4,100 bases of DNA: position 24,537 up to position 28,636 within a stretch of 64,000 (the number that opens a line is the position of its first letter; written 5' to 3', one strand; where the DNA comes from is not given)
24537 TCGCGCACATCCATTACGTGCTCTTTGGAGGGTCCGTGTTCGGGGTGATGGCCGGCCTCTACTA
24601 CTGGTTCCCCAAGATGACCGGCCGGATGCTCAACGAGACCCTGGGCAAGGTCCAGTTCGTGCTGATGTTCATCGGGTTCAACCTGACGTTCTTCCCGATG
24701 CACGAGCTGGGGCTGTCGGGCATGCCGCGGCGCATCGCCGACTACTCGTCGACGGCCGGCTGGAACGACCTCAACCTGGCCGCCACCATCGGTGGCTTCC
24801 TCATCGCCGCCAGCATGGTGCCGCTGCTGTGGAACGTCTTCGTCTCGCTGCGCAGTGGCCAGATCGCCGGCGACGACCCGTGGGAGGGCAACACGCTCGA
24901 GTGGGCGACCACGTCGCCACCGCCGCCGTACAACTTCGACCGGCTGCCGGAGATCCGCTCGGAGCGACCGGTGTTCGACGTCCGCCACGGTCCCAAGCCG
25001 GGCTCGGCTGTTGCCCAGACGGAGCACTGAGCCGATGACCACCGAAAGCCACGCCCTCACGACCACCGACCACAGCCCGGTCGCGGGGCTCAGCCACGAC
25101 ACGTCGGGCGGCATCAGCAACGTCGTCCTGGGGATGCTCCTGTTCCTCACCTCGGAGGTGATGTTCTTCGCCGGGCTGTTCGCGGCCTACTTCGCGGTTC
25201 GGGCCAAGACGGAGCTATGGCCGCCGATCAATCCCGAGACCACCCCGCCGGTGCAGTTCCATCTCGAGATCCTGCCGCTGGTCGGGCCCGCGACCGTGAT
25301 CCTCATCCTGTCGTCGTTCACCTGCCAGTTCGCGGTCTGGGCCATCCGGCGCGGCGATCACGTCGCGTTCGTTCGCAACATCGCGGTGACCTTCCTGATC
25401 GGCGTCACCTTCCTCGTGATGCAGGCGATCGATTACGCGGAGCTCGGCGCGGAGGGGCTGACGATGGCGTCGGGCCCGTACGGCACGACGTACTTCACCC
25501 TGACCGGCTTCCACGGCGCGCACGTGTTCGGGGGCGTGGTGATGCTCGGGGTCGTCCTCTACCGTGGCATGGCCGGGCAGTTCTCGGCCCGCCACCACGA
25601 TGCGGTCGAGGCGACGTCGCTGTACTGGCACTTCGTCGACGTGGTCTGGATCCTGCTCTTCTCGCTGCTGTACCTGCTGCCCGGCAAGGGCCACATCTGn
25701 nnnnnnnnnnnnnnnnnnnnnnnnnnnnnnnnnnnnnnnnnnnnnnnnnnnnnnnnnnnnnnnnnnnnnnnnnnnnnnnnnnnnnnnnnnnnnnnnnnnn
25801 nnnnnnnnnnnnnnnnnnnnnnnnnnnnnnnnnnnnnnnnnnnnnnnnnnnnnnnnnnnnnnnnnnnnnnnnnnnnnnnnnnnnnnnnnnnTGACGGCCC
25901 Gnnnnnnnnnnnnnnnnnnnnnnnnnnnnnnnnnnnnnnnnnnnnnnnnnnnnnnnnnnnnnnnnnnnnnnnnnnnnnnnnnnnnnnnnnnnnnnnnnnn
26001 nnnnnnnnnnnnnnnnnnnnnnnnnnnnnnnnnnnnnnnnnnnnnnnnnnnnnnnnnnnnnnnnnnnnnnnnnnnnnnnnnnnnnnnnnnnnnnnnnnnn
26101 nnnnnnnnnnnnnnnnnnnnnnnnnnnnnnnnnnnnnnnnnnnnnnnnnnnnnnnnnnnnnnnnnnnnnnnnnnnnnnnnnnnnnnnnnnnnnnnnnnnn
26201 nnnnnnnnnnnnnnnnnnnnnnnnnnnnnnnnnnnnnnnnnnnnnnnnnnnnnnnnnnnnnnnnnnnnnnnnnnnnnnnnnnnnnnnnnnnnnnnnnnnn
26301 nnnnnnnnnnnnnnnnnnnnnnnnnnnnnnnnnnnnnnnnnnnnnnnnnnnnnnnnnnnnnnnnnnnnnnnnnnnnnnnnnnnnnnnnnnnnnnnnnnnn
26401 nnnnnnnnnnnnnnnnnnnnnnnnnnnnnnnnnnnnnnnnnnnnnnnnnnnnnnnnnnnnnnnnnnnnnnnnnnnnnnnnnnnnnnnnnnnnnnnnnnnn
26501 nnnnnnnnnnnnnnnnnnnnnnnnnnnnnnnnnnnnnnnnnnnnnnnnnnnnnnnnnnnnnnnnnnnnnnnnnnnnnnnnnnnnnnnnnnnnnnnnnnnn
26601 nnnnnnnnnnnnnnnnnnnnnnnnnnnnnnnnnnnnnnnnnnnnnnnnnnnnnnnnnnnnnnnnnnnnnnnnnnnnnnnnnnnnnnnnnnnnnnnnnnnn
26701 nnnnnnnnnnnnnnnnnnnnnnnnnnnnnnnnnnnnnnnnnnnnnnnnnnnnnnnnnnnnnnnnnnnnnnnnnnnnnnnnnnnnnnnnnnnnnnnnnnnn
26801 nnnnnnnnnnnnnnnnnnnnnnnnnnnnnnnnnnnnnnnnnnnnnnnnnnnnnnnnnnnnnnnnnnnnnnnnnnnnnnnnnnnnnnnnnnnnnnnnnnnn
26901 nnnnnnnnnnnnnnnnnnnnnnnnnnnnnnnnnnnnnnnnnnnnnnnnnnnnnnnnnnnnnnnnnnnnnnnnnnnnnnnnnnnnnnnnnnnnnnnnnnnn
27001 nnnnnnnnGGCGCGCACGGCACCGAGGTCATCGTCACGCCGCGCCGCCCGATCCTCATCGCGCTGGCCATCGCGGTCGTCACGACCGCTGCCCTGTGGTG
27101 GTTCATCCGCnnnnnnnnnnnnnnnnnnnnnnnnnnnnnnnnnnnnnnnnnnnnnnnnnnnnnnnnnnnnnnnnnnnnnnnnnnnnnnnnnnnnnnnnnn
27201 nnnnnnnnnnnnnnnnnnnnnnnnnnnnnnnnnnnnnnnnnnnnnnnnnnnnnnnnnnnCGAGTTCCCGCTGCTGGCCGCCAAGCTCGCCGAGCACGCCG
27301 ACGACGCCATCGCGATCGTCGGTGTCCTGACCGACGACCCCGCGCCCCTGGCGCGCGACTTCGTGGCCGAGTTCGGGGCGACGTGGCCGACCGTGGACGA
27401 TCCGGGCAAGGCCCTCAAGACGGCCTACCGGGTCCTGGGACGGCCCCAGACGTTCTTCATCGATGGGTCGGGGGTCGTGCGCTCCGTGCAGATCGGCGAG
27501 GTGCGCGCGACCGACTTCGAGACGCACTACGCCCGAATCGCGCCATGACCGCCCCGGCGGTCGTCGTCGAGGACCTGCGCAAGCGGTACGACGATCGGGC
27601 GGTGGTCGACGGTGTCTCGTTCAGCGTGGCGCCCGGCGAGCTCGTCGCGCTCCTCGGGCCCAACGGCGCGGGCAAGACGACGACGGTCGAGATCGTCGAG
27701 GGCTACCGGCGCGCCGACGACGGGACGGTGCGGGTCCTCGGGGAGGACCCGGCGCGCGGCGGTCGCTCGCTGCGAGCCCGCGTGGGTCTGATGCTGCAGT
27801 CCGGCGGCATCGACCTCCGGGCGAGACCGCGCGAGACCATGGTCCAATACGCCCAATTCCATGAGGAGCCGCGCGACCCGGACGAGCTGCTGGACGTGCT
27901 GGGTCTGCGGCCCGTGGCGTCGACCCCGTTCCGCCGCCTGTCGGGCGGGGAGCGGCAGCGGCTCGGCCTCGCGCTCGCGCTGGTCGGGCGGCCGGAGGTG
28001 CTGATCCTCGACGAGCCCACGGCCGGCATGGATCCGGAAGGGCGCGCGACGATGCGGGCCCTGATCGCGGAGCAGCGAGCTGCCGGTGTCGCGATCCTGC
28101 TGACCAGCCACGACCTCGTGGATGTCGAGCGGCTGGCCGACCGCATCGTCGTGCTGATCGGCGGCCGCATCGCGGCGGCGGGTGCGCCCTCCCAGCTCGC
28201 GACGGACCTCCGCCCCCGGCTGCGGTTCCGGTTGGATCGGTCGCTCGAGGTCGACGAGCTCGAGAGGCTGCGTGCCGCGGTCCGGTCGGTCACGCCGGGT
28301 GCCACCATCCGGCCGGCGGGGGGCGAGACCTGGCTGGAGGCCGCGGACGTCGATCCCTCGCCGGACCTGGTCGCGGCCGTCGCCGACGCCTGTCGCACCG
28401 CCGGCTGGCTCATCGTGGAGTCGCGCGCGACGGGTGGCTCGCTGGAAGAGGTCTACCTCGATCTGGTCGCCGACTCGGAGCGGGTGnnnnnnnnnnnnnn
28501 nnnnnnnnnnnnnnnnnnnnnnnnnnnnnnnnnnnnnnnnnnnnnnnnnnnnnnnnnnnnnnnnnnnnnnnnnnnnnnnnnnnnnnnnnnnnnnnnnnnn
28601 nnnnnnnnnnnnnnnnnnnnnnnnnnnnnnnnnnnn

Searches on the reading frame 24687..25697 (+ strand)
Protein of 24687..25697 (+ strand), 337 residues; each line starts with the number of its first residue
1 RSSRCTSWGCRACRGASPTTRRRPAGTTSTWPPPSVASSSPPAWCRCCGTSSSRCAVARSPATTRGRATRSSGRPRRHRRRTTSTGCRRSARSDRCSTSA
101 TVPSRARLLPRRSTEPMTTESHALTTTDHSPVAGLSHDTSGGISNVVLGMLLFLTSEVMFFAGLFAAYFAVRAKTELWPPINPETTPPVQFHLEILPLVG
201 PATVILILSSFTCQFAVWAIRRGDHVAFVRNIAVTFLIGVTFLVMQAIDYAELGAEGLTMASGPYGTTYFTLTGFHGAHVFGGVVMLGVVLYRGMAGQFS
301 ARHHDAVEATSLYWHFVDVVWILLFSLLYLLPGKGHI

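Call 29: search_protein_families(library=pfam, proteins=[window:24687-25697:+], max_evalue=0.001)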
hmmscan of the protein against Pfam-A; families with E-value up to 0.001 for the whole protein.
window:24687-25697:+ (337 aa): 2 families
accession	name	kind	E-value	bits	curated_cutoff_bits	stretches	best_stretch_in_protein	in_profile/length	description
PF00510.24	COX3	-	3.2e-36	126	23.8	1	146-330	76-255/258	Cytochrome c oxidase subunit III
PF04238.17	DUF420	-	6.9e-05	23.6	30.5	1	203-328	6-130/130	Protein of unknown function (DUF420)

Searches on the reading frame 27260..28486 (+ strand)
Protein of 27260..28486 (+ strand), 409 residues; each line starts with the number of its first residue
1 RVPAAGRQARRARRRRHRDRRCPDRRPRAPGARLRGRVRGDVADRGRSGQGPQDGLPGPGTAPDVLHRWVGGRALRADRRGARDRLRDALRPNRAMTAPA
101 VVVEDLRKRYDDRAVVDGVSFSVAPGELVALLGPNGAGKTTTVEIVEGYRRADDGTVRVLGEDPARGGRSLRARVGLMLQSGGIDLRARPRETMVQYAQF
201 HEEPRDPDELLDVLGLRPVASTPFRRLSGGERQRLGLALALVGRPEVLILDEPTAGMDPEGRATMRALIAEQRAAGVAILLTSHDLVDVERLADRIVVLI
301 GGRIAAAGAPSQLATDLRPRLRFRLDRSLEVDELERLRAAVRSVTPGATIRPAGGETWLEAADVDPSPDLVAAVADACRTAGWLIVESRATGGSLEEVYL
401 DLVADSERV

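Call 29: search_protein_families(library=pfam, proteins=[window:27260-28486:+], max_evalue=0.001)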
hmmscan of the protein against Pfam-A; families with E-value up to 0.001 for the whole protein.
window:27260-28486:+ (409 aa): 2 families
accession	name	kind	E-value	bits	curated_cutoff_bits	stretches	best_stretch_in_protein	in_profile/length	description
PF00005.33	ABC_tran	-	9e-28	98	25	1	117-255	2-137/137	ABC transporter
PF13304.12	AAA_21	-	4.3e-10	40.6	27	1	222-286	233-300/304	AAA domain, putative AbiEii toxin, Type IV TA system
